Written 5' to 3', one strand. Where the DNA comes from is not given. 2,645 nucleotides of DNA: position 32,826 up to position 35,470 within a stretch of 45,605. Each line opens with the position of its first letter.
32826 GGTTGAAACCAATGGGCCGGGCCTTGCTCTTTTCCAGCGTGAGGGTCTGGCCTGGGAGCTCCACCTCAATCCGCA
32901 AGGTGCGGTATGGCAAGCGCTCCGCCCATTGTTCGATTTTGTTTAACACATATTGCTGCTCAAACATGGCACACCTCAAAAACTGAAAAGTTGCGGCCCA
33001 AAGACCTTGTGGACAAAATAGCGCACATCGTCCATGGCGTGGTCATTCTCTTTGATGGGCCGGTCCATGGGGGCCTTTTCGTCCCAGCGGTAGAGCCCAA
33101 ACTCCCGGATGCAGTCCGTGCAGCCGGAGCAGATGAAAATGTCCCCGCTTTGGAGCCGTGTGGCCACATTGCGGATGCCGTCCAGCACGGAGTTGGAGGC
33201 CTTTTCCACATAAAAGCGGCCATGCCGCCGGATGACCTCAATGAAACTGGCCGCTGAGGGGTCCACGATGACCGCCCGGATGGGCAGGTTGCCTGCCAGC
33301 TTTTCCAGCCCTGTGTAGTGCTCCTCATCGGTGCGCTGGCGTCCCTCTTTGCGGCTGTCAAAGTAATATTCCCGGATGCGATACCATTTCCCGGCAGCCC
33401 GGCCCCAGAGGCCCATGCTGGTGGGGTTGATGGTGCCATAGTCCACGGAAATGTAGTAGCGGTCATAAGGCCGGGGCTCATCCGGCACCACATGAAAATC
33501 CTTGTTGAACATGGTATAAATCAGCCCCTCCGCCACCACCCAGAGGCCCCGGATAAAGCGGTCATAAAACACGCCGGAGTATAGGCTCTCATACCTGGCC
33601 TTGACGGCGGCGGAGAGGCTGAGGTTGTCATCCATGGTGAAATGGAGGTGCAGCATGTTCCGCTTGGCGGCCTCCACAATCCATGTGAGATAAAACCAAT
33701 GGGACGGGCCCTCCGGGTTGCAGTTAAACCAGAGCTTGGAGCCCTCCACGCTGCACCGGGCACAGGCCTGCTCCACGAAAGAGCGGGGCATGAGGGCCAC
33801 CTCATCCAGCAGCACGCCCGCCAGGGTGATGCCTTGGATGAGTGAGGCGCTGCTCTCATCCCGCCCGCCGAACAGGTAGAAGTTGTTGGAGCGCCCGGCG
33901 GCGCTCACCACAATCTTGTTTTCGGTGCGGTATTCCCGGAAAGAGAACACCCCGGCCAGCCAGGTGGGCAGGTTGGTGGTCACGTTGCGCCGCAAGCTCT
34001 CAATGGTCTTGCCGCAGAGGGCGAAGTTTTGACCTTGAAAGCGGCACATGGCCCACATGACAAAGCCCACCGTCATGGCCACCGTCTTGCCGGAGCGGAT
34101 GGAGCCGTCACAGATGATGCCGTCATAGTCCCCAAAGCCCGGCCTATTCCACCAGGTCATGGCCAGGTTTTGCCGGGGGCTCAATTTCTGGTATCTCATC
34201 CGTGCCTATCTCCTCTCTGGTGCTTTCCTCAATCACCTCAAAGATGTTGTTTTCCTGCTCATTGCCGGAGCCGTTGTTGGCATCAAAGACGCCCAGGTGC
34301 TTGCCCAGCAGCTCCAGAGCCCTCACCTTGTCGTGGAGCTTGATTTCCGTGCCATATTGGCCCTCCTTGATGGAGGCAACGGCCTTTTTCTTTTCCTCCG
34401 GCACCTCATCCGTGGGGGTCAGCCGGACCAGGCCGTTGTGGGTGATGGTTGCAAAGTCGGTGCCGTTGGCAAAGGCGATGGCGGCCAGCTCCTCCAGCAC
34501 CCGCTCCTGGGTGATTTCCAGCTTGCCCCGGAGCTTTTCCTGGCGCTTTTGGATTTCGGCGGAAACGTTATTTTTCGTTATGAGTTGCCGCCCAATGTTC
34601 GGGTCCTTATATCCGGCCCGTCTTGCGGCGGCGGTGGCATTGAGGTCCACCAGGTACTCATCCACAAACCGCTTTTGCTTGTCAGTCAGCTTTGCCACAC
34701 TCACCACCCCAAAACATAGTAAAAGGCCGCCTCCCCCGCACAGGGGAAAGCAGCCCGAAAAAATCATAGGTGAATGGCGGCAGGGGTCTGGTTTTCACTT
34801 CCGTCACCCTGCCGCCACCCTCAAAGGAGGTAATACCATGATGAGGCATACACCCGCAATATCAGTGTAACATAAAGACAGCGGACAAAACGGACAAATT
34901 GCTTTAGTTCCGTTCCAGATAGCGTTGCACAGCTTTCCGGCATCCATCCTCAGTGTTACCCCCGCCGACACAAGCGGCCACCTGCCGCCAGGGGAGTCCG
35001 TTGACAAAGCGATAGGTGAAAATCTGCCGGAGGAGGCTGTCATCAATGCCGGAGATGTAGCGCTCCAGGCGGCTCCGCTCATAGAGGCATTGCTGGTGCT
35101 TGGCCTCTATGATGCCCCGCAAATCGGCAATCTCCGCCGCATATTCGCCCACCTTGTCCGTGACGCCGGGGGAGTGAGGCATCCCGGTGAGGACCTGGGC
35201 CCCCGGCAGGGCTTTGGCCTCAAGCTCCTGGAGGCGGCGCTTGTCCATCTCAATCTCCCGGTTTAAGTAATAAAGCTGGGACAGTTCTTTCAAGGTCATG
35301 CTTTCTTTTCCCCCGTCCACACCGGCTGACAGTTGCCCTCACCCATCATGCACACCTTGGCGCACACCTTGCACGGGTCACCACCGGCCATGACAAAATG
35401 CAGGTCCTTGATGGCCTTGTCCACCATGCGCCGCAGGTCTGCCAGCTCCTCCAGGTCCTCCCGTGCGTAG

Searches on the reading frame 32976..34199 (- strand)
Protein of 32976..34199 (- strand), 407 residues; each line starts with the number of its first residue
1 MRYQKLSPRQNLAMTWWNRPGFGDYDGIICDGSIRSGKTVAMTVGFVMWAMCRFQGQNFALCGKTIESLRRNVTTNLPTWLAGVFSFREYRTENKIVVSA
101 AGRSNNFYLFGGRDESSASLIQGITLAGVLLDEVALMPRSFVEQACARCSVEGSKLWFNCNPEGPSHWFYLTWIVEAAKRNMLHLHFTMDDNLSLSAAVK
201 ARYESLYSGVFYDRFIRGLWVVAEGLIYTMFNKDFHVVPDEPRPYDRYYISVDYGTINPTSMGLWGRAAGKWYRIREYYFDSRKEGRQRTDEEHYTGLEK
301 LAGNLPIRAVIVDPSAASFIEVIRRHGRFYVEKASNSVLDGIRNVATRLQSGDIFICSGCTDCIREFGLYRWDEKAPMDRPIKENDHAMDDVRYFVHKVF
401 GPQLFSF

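Call 16: search_protein_families(library=phrogs, proteins=[window:32976-34199:-], max_evalue=0.001)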
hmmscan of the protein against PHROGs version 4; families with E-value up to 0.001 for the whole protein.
window:32976-34199:- (407 aa): 6 families
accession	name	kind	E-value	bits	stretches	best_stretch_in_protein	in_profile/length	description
phrog_2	-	head and packaging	1.9e-51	176.8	1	16-399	273-592/807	terminase large subunit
phrog_10250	-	head and packaging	1.3e-46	160.2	1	206-400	4-216/228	terminase large subunit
phrog_5653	-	head and packaging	5.7e-24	85.9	1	218-399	1-180/199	terminase large subunit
phrog_6672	-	head and packaging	1.8e-16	61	1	310-399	37-129/145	terminase large subunit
phrog_3717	-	head and packaging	7.8e-05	23.3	1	31-257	29-261/277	terminase large subunit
phrog_29775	-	unknown function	0.00034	21.4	1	91-200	64-170/212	-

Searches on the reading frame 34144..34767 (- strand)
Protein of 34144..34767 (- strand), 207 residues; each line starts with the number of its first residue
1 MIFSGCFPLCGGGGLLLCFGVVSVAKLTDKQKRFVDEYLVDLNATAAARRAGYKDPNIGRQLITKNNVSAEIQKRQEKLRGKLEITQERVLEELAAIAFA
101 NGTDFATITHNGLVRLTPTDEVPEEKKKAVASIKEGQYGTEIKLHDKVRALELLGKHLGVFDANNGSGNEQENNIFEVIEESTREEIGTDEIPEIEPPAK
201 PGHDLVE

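Call 15: search_protein_families(library=phrogs, proteins=[window:34144-34767:-], max_evalue=0.001)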
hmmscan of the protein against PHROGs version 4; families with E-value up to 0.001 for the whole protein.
window:34144-34767:- (207 aa): 4 families
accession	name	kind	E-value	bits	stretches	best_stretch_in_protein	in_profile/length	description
phrog_51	-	head and packaging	1.4e-39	137.4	1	25-185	87-236/261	terminase small subunit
phrog_2606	-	head and packaging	7.3e-19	69.2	2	25-111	87-177/310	terminase small subunit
phrog_17390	-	unknown function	4.5e-10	40.2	1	26-81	2-60/69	-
phrog_641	-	head and packaging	0.00021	22.8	1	27-83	3-62/162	terminase small subunit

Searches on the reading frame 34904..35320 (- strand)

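Call 15: search_protein_families(library=phrogs, proteins=[window:34904-35320:-], max_evalue=0.001)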
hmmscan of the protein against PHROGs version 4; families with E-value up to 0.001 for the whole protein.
window:34904-35320:- (138 aa): 2 families
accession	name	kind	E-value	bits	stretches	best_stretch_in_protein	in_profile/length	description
phrog_36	-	transcription regulation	6.8e-16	59.5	1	8-136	55-181/220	transcriptional regulator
phrog_248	-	transcription regulation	0.00053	21.1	1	36-117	45-114/161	transcriptional activator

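Call 58: search_protein_families(library=pfam, proteins=[window:34904-35320:-], max_evalue=0.001)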
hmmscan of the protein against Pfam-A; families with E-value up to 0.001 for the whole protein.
window:34904-35320:- (138 aa): 0 families
